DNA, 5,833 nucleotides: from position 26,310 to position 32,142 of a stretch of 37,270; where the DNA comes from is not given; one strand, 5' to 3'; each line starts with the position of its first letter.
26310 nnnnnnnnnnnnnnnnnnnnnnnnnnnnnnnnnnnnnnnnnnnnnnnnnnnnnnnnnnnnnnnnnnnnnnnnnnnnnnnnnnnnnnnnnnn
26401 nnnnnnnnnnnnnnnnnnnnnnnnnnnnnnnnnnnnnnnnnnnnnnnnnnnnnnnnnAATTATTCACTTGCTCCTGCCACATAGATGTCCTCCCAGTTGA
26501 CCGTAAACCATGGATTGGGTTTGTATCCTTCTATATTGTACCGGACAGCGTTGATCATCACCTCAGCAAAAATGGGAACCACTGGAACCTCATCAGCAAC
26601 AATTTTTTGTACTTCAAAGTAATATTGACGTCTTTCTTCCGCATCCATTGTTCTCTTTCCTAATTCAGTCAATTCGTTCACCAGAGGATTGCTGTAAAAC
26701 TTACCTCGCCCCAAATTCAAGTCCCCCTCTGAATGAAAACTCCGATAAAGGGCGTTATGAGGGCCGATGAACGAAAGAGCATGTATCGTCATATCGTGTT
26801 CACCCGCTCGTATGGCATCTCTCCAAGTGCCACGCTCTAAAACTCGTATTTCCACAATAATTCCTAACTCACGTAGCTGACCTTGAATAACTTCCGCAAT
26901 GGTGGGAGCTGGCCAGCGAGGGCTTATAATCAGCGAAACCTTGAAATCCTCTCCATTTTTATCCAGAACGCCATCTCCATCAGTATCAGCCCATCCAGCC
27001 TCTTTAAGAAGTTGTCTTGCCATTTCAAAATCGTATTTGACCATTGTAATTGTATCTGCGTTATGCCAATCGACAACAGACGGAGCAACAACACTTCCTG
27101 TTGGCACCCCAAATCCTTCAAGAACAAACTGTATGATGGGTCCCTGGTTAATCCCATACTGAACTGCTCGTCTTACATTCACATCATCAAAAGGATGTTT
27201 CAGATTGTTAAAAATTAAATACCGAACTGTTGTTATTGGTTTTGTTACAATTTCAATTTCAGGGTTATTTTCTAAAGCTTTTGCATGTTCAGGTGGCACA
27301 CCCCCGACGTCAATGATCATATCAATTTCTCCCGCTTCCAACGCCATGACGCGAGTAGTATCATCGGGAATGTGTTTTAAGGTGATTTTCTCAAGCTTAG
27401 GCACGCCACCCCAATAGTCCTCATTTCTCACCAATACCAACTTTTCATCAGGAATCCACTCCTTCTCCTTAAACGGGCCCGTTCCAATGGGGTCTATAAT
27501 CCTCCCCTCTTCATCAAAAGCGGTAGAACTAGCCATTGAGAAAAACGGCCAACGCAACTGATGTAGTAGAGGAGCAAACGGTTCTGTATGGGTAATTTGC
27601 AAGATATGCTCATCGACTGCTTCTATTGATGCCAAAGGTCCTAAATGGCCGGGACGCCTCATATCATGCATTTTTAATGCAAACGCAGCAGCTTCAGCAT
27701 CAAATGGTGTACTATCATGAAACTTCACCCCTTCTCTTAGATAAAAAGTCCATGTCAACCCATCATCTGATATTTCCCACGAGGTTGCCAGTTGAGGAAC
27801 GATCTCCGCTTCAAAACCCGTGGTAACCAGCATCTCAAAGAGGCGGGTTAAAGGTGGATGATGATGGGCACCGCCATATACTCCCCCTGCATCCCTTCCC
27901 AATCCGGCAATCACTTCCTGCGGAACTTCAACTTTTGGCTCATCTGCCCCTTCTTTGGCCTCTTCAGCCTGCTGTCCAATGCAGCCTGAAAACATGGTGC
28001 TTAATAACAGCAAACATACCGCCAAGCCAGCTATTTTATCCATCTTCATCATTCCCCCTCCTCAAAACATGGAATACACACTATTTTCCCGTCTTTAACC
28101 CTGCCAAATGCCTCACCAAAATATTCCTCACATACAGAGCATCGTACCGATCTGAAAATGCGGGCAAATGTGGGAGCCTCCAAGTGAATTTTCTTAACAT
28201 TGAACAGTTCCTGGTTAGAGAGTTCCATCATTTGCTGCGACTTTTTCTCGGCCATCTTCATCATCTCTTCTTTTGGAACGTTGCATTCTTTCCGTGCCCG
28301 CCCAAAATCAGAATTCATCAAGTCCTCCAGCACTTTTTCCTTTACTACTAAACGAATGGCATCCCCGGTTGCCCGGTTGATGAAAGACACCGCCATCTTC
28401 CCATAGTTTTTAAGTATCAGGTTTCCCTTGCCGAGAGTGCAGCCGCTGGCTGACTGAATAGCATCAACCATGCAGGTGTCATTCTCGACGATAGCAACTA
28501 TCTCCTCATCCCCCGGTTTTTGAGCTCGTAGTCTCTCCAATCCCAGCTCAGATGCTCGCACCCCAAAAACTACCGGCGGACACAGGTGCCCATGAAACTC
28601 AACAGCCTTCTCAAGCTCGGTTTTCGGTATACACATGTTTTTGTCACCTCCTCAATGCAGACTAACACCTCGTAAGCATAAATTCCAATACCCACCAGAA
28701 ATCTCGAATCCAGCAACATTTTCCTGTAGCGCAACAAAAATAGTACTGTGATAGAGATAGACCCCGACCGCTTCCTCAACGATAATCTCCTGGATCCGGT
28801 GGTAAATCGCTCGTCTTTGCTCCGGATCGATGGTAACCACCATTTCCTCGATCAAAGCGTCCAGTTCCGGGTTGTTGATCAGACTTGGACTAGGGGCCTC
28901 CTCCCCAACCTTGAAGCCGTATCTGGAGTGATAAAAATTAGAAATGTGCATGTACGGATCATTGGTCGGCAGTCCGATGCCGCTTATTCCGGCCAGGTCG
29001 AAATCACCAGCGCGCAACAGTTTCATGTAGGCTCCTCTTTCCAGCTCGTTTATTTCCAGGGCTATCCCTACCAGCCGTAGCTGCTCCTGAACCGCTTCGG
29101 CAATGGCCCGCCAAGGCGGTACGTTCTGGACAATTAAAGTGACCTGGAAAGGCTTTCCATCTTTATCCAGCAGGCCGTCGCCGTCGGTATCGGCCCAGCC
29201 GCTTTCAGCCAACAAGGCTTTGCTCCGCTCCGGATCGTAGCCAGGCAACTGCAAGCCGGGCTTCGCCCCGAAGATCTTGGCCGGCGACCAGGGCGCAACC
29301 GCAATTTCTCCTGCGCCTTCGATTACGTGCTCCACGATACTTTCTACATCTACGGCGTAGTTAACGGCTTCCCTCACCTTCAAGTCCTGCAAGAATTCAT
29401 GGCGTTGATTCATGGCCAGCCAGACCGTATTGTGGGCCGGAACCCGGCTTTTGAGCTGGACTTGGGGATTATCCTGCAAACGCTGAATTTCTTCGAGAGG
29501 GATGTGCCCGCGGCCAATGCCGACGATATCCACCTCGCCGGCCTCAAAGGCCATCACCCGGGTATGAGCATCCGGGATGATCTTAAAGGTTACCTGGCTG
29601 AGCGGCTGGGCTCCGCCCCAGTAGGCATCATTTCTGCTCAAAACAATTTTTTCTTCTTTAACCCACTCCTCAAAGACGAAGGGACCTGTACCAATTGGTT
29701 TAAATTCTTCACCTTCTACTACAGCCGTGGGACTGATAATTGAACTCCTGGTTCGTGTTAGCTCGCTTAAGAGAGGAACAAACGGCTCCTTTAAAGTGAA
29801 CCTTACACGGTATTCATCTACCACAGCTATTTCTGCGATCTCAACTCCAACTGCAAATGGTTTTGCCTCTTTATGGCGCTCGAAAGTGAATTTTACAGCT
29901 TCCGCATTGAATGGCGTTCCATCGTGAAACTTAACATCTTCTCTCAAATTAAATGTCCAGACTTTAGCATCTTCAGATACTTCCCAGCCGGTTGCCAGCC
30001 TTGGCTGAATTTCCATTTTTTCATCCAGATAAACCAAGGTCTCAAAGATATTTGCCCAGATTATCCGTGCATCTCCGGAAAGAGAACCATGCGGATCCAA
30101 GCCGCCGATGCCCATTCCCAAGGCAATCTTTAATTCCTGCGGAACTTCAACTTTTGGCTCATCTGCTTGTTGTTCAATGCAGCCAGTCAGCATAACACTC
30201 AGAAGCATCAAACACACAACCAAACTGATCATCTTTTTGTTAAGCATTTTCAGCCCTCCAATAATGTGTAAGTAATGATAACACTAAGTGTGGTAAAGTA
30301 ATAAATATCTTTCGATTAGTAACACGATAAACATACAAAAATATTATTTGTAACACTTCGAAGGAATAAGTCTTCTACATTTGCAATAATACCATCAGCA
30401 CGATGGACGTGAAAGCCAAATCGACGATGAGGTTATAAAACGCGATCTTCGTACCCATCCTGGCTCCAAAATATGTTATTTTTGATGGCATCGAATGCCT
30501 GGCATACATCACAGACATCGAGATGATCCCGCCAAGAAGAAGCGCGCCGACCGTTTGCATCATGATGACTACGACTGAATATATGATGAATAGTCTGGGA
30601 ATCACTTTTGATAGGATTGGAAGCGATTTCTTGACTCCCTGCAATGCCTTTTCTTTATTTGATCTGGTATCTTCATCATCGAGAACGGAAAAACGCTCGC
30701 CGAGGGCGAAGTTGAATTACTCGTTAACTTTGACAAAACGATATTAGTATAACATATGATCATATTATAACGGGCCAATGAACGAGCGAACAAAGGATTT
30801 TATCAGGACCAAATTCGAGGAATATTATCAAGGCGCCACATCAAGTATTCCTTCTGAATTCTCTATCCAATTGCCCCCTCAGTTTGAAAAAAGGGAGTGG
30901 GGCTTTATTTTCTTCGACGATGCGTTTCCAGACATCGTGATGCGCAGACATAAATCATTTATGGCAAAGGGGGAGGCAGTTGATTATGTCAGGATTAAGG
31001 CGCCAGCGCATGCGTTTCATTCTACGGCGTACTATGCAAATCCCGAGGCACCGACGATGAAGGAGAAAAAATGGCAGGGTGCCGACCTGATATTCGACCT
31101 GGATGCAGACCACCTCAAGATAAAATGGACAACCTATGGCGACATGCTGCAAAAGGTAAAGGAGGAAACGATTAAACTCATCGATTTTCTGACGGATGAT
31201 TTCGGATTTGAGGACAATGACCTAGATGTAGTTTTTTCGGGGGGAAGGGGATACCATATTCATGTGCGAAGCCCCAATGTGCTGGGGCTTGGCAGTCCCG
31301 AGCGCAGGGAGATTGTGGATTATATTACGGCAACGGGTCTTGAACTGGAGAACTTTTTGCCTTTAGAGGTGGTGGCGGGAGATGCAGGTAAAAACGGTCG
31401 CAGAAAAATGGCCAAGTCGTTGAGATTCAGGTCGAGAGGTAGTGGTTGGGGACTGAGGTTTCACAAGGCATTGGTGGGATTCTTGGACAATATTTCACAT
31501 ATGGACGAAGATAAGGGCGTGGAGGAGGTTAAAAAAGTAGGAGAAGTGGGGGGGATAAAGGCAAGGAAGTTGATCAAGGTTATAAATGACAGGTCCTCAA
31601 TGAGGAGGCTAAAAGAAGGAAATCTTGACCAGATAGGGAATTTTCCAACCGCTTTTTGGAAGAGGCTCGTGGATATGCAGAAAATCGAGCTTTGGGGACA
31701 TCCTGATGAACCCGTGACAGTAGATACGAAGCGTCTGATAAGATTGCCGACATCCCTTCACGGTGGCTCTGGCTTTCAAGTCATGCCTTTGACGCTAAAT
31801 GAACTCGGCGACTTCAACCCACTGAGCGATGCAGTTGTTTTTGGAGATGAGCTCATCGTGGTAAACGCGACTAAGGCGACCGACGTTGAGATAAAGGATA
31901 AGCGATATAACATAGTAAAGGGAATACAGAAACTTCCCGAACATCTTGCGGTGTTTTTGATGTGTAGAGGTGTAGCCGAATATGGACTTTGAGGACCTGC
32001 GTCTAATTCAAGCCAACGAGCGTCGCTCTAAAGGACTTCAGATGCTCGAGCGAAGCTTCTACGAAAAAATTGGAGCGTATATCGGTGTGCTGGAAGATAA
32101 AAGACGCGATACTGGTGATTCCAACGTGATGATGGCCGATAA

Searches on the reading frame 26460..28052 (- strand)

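Call 21: search_protein_families(library=pfam, proteins=[window:26460-28052:-], max_evalue=0.001)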
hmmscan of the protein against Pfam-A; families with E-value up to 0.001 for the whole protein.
window:26460-28052:- (530 aa): 1 family
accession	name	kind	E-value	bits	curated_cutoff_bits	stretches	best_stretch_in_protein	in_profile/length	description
PF00496.27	SBP_bac_5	-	2.6e-91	306.9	32.4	1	83-443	1-365/368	Bacterial extracellular solute-binding proteins, family 5 Middle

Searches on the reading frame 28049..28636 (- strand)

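Call 21: search_protein_families(library=pfam, proteins=[window:28049-28636:-], max_evalue=0.001)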
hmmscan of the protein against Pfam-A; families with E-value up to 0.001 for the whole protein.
window:28049-28636:- (195 aa): 2 families
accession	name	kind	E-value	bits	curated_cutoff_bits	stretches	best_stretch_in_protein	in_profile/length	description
PF02663.19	FmdE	-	4.1e-40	137.4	22.9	1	14-146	1-133/133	FmdE, Molybdenum formylmethanofuran dehydrogenase operon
PF01258.23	zf-dskA_traR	-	0.00011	22.5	24.9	1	159-193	1-33/36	Prokaryotic dksA/traR C4-type zinc finger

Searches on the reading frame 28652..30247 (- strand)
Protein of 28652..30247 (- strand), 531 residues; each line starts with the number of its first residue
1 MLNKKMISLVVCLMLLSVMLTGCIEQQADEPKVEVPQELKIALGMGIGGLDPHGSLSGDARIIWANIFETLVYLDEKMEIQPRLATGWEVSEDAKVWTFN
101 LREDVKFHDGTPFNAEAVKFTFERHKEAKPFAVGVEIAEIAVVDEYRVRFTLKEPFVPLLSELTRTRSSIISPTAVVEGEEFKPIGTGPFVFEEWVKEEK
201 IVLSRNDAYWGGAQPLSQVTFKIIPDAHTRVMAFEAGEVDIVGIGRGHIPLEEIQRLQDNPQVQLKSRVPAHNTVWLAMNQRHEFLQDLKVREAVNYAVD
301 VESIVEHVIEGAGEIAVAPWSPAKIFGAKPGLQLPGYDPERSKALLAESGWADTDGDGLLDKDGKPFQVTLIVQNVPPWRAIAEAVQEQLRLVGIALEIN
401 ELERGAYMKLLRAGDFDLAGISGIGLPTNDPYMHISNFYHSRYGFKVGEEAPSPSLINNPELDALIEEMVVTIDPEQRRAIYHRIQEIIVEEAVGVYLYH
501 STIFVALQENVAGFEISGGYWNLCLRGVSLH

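Call 21: search_protein_families(library=pfam, proteins=[window:28652-30247:-], max_evalue=0.001)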
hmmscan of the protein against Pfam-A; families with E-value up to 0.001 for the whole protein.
window:28652-30247:- (531 aa): 1 family
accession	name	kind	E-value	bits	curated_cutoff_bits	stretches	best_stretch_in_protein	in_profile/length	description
PF00496.27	SBP_bac_5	-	3e-94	316.6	32.4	1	79-442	1-364/368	Bacterial extracellular solute-binding proteins, family 5 Middle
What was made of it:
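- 21816..30247 (-): Nickel/peptide-type ABC transporter operon (two ATPases, two permeases, two SBP_bac_5 binding proteins), with a methyltransferase and an FmdE-like gene inside it. Call 21.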

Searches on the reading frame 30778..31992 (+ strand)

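Call 73: search_protein_families(library=pfam, proteins=[window:30778-31992:+], max_evalue=0.001)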
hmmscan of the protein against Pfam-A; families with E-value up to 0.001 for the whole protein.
window:30778-31992:+ (404 aa): 1 family
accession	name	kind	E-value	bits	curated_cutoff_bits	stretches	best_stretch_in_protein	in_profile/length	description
PF01896.25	DNA_primase_S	-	1.6e-18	68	26.8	1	106-339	1-162/163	DNA primase small subunit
